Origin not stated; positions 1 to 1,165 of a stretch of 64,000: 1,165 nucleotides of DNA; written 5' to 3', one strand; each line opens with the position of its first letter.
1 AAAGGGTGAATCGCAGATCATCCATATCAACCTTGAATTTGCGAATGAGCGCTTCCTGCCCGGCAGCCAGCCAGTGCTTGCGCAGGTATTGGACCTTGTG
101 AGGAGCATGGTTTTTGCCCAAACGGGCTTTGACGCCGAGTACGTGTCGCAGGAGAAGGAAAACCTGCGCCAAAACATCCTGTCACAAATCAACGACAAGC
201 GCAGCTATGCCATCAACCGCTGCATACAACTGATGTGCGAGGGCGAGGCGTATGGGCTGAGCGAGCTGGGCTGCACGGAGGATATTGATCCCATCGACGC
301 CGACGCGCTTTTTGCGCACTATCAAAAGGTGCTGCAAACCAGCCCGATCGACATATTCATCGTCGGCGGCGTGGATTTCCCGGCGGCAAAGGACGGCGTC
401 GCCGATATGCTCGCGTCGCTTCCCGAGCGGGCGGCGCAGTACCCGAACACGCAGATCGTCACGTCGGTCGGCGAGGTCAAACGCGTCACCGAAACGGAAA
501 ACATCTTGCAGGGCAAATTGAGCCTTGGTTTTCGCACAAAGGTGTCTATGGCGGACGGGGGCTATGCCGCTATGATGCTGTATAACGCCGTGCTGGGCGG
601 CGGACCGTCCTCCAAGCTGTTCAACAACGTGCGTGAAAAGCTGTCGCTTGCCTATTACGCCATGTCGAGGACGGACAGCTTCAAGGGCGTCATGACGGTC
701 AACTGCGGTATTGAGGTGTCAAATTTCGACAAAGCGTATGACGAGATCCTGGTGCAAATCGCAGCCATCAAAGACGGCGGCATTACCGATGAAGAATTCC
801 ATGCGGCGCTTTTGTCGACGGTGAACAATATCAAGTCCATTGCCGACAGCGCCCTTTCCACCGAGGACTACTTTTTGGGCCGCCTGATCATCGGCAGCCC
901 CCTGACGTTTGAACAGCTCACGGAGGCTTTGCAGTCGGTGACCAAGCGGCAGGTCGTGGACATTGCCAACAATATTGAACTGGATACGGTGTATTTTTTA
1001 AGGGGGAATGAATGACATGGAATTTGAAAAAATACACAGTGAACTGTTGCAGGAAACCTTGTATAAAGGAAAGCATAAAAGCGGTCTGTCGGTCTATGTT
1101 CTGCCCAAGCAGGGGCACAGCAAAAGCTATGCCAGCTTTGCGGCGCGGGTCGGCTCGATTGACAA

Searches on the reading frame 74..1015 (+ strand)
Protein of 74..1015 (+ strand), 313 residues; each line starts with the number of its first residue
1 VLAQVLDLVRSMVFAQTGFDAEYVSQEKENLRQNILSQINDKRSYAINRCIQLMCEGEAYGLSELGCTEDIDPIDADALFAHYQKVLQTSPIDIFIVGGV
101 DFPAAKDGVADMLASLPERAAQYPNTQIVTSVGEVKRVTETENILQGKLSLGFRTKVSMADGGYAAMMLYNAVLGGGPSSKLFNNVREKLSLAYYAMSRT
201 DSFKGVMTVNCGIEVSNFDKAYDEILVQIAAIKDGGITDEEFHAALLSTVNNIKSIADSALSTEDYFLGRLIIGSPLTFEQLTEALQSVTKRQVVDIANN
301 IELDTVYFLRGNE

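Call 55: search_protein_families(library=pfam, proteins=[window:74-1015:+], max_evalue=0.00001)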
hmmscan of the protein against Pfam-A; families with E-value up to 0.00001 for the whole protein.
window:74-1015:+ (313 aa): 1 family
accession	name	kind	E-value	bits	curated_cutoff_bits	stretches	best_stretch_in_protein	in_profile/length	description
PF05193.26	Peptidase_M16_C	-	5.1e-26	92.1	23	1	74-245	2-177/181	Peptidase M16 inactive domain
